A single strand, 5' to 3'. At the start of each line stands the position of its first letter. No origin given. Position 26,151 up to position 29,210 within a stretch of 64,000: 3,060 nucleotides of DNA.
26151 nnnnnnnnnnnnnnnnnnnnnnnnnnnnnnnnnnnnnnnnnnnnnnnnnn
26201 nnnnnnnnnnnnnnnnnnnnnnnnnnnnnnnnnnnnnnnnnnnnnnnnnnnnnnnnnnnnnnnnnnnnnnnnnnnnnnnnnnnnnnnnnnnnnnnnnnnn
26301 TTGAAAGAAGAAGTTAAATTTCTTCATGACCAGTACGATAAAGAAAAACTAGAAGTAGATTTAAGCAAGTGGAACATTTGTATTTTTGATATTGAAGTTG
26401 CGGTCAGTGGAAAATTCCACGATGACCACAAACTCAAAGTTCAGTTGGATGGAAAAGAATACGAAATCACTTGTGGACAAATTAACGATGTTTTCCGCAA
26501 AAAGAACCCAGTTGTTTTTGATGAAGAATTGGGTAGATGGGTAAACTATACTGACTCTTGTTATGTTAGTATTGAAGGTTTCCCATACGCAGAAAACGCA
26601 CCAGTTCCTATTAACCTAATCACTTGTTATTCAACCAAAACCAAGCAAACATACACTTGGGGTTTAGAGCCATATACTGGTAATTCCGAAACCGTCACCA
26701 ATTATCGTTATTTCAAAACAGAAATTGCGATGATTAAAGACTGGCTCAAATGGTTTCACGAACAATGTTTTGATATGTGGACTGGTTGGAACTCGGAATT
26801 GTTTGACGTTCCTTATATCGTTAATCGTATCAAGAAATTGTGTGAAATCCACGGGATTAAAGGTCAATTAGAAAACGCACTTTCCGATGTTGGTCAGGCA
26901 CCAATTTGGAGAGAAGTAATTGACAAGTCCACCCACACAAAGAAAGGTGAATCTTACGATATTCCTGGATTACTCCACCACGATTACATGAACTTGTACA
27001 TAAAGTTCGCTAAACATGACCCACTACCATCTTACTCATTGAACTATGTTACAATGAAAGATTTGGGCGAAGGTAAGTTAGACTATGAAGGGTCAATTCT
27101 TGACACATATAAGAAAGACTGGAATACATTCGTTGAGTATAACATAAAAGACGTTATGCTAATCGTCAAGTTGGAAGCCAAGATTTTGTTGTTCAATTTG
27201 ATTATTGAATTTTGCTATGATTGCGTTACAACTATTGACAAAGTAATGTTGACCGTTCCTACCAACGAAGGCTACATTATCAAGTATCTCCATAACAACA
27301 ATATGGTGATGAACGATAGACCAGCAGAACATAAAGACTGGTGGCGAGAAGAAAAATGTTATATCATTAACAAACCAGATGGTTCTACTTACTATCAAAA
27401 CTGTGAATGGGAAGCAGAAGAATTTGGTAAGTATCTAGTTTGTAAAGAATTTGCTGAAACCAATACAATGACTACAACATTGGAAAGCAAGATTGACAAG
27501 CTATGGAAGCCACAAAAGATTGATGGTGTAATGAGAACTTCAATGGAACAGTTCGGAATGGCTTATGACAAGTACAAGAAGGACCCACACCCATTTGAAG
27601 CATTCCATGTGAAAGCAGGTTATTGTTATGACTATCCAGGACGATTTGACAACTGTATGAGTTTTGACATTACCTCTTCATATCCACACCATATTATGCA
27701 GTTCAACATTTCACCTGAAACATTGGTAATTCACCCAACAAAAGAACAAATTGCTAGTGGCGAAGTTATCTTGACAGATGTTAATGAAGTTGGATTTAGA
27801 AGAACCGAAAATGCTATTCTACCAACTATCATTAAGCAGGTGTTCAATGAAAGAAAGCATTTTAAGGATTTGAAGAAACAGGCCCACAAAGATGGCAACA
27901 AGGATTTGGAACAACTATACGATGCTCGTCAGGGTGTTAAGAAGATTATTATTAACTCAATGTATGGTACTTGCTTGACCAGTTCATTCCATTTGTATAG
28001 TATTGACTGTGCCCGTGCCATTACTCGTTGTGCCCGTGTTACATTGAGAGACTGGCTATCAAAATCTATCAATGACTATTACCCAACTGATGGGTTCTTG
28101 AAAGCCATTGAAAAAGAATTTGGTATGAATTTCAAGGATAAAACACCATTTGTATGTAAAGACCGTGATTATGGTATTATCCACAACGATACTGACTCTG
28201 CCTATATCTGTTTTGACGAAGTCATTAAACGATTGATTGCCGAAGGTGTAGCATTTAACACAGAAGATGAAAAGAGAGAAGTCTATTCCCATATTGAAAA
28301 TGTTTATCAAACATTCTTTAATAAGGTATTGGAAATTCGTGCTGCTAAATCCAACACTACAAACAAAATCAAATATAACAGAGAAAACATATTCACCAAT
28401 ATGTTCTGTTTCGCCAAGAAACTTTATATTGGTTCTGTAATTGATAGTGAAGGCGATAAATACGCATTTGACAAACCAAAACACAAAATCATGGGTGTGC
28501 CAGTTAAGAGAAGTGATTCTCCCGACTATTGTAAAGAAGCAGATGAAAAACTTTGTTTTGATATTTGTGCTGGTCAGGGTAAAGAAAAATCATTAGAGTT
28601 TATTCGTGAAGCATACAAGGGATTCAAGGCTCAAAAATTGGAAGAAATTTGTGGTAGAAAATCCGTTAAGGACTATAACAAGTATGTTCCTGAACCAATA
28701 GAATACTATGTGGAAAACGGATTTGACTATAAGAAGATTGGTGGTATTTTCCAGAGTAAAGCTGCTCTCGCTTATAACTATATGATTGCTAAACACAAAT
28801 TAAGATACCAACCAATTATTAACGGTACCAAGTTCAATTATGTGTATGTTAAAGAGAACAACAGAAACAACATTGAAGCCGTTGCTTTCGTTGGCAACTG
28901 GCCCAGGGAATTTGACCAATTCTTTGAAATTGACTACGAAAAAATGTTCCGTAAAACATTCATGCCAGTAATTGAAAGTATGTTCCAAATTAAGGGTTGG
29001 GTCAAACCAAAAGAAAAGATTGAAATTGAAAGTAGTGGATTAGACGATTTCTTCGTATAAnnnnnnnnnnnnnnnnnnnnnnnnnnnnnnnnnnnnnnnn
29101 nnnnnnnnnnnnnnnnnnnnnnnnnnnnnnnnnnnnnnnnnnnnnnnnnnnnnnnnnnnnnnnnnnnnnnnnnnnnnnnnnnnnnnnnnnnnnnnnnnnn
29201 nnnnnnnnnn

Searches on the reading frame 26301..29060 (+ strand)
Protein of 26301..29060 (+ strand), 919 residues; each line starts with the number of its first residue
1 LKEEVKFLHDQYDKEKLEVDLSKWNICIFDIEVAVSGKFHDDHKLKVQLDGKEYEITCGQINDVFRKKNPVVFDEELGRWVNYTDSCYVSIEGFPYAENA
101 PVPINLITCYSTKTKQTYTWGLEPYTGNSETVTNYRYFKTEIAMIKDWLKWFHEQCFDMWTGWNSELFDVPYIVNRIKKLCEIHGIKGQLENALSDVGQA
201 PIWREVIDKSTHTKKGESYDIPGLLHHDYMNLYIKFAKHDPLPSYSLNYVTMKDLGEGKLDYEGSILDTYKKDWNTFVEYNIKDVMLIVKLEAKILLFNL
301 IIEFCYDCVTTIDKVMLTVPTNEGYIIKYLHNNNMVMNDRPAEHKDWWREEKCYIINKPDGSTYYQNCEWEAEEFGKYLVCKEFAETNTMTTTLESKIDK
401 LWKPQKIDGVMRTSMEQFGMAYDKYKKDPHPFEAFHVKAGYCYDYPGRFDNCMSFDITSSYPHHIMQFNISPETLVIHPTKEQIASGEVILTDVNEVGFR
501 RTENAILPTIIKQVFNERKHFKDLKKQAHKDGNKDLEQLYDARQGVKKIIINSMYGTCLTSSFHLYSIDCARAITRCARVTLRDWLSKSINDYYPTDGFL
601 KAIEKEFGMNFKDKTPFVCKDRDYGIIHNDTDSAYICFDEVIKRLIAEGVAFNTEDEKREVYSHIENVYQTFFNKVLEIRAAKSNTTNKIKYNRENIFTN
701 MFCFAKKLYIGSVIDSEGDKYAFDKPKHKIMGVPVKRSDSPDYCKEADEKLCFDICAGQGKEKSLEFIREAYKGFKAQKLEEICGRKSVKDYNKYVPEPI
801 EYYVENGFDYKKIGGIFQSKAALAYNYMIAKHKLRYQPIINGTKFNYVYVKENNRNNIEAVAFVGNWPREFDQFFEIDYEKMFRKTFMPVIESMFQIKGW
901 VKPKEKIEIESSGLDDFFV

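Call 8: search_protein_families(library=pfam, proteins=[window:26301-29060:+])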
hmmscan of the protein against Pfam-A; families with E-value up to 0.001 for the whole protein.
window:26301-29060:+ (919 aa): 3 families
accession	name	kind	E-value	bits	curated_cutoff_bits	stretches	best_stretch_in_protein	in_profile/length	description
PF00136.26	DNA_pol_B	-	1.2e-23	84.1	23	1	451-640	59-238/453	DNA polymerase family B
PF03104.25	DNA_pol_B_exo1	-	3.3e-15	56.6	23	1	98-250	102-242/242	DNA polymerase family B, exonuclease domain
PF20286.3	divDNApol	-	1.1e-05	24.3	25.7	1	506-575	104-173/705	Divergent Family B DNA polymerase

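Call 9: search_dna_similar(query=window:26301-29060:+, collection=phages, mode=protein, max_rows=25)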
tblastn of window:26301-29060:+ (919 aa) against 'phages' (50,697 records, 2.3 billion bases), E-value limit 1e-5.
Records with a match: 2584; places in all: 2680; records where one place covers at least 80% of the query: 262.
Best place of each record, by identity: <60% 2584.
By first word of the organism name: Escherichia 675; Synechococcus 377; Klebsiella 334; Salmonella 199; Vibrio 136; Aeromonas 92; Shigella 89; Acinetobacter 71; Cyanophage 61; Enterobacter 59; and 58 more.
By host as written in the record: - 461; Escherichia coli 281; Klebsiella pneumoniae 115; Synechococcus 107; Synechococcus sp. 38; Aeromonas salmonicida 38; Escherichia coli O157:H7 38; Salmonella enterica 30; and 569 more.
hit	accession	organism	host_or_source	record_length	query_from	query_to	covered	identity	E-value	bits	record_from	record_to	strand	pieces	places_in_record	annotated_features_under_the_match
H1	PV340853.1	Synechococcus phage Sf-CH8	Synechococcus sp. WH8102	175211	89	918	80%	32.2%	3e-47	315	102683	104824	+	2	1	DNA polymerase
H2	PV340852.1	Synechococcus phage Sf-CH5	Synechococcus sp. WH8102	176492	89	918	80%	32.2%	3e-47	315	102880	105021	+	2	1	DNA polymerase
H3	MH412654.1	Synechococcus phage S-T4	Synechococcus sp. WH 7803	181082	89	918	80%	31.9%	3e-42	305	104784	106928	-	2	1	DNA polymerase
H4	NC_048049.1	Synechococcus phage S-T4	Synechococcus sp. WH 7803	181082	89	918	80%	31.9%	3e-42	305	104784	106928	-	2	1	DNA polymerase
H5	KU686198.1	Synechococcus phage S-CAM3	Synechococcus sp.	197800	53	900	82%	31.0%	2e-36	295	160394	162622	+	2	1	DNA polymerase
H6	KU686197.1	Synechococcus phage S-CAM3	Synechococcus sp.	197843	53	900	82%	31.0%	2e-36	294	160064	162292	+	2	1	DNA polymerase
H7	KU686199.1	Synechococcus phage S-CAM3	Synechococcus sp.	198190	53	900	82%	31.0%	2e-36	294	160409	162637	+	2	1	DNA polymerase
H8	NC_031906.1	Synechococcus phage S-CAM3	Synechococcus sp.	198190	53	900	82%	31.0%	2e-36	294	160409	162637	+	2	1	DNA polymerase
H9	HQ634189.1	Synechococcus phage Syn30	Synechococcus sp. WH7803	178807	65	910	81%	30.5%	1e-43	301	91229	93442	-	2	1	DNA polymerase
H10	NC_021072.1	Synechococcus phage Syn30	Synechococcus sp. WH7803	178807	65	910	81%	30.5%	1e-43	301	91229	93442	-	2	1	DNA polymerase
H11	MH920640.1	Synechococcus phage S-E7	Synechococcus sp. WH 7803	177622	66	910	81%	30.6%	2e-43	299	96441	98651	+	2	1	DNA polymerase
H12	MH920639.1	Synechococcus phage S-P4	Synechococcus sp. WH 7803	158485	66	910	81%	30.6%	3e-43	299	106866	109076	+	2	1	DNA polymerase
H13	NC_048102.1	Synechococcus phage S-P4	Synechococcus sp. WH 7803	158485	66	910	81%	30.6%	3e-43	299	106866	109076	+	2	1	DNA polymerase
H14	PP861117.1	Synechococcus phage QB2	Synechococcus sp. MW02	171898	66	904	81%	30.8%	4e-41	293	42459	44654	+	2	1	DNA polymerase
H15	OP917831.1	Synechococcus phage S-M1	Synechococcus sp. WH 7803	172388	66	904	81%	30.8%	4e-41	293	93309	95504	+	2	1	DNA polymerase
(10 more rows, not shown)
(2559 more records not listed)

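Call 29: find_related_loci(query=window:26301-29060:+, collection=genome_contigs, flank=10000)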
Query window:26301-29060:+ (919 aa) in genome_contigs; peptide patterns used: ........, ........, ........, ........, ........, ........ (x = any residue, [..] = any of these).
36 stretches matched a pattern; 12 encode a relative of the query (tblastn E <= 1e-3); 12 distinct loci.
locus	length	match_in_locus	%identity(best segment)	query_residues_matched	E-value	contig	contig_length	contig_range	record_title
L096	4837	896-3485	66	1-918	0e+0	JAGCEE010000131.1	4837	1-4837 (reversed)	MAG: Clostridia bacterium isolate RGIG9710 Yak_Omasum-3__c639263, whole genome shotgun sequence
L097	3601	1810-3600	91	1-597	0e+0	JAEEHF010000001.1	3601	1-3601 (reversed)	MAG: Bacillota bacterium isolate Tb.RUG.116 k141_3734_flag=1_multi=51.0000_len=3601, whole genome shotgun sequence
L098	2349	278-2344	63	59-801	0e+0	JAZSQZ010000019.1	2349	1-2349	MAG: Clostridia bacterium isolate T1900044540_TS20190006.MAGScoT_cleanbin_000028 SGB_59_k141_691338, whole genome shotgu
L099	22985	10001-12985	49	1-918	0e+0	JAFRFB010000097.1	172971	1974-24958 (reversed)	MAG: Methanobrevibacter sp. isolate RGIG2411 Goat_Ileum-6__c84807, whole genome shotgun sequence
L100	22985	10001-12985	49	1-918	0e+0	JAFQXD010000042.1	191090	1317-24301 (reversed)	MAG: Methanobrevibacter sp. isolate RGIG2231 Goat_Duodenum-1__c621, whole genome shotgun sequence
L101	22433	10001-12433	49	1-918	0e+0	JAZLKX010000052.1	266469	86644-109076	MAG: Bacilli bacterium isolate T1900044958_TA20190014.MAGScoT_cleanbin_000039 SGB_3889_k141_1782872, whole genome shotgu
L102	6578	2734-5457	49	1-918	0e+0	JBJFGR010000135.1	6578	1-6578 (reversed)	MAG: Succinivibrionaceae bacterium isolate PUUB56_bin.028 NODE_7229_length_6578_cov_6.151157, whole genome shotgun seque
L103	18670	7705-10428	49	1-918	0e+0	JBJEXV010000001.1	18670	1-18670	MAG: Candidatus Coprovivens sp. isolate PUUB64_bin.034 NODE_1032_length_18670_cov_16.549342, whole genome shotgun sequen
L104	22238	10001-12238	25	29-918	3e-17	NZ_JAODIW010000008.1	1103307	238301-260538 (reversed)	Halobium salinum strain YJ-8-S platanus_K_default_8, whole genome shotgun sequence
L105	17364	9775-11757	23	86-900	1e-16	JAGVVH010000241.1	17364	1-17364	MAG: Bacteroidetes bacterium isolate WAS_Bin_9 WAS_Bin_9_scaffold_1328, whole genome shotgun sequence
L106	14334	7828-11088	30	93-918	1e-14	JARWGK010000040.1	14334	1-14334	MAG: Natronomonas sp. isolate bin.003 contig-100_1665, whole genome shotgun sequence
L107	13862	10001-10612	25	93-294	3e-13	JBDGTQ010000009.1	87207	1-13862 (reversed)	MAG: Halolamina sp. isolate DAL-WCL_32_72C4R c_000000000074, whole genome shotgun sequence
